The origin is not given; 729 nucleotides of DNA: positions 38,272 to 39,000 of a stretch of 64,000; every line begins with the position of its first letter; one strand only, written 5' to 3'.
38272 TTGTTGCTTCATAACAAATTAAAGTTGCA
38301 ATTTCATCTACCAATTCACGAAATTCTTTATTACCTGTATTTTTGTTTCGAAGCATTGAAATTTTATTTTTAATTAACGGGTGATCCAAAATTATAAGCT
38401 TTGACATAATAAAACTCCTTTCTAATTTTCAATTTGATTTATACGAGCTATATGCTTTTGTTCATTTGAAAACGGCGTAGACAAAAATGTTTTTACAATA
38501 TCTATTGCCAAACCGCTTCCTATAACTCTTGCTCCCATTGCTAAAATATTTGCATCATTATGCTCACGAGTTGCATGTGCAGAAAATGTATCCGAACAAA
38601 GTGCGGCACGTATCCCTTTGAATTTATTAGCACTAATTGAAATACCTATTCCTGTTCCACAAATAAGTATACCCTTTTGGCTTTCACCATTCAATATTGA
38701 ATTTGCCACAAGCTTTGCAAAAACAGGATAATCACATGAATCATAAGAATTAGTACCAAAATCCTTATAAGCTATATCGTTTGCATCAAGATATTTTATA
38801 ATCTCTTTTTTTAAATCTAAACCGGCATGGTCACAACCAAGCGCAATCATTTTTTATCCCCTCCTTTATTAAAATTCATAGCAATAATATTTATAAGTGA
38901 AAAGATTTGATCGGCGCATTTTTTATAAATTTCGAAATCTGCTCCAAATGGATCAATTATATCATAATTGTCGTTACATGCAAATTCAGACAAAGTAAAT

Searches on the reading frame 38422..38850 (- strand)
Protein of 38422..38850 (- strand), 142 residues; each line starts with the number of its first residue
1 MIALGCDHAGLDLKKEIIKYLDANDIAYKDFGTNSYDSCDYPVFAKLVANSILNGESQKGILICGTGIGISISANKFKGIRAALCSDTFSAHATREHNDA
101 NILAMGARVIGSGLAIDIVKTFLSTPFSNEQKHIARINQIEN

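Call 54: search_protein_families(library=pfam, proteins=[window:38422-38850:-], max_evalue=0.001)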
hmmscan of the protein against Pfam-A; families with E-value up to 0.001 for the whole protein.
window:38422-38850:- (142 aa): 1 family
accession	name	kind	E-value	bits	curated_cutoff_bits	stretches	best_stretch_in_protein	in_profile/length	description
PF02502.23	LacAB_rpiB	-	1.1e-58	197.5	24.7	1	2-140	1-138/138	Ribose/Galactose Isomerase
